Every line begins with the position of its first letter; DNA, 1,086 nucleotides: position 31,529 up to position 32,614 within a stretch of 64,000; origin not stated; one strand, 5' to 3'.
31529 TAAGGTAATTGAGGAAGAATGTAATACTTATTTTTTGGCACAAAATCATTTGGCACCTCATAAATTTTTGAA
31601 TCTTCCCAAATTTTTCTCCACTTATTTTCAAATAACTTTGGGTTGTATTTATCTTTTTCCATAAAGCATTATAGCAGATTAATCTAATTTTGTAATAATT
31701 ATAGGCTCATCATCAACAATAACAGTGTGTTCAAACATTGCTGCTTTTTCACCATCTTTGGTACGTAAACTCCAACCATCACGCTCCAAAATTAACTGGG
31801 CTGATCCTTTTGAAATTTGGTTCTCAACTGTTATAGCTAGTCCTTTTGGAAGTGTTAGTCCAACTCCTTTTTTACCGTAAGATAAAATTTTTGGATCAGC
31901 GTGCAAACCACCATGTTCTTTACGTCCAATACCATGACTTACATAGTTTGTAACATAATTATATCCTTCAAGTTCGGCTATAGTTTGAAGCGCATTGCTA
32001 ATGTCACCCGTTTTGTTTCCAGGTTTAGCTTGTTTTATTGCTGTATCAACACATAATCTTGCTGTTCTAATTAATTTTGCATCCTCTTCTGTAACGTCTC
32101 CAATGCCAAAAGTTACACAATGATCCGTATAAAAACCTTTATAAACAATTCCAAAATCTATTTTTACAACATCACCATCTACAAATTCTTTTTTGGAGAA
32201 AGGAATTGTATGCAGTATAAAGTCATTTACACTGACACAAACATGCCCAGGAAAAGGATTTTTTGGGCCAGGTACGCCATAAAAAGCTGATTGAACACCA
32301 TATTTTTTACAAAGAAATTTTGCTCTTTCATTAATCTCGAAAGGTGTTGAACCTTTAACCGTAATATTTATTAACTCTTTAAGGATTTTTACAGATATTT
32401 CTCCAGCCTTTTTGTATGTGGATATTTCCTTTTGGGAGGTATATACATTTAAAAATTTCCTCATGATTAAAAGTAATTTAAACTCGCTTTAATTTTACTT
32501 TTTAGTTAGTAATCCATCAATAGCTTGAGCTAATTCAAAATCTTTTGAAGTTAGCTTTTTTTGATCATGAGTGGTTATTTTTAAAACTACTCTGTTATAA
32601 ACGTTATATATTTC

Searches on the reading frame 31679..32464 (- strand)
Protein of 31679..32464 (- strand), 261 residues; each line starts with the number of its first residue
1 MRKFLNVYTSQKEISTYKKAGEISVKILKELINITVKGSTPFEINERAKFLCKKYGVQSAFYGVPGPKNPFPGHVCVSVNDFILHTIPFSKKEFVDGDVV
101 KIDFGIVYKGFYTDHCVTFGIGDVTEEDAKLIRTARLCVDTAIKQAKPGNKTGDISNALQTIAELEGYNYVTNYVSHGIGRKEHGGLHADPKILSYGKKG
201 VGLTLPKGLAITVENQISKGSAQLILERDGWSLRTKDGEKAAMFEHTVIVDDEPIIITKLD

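Call 94: search_protein_families(library=pfam, proteins=[window:31679-32464:-], max_evalue=0.001)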
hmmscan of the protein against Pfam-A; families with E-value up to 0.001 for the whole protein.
window:31679-32464:- (261 aa): 1 family
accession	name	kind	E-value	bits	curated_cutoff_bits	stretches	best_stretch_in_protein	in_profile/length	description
PF00557.29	Peptidase_M24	-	4.8e-34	118.4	23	1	17-251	3-207/208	Metallopeptidase family M24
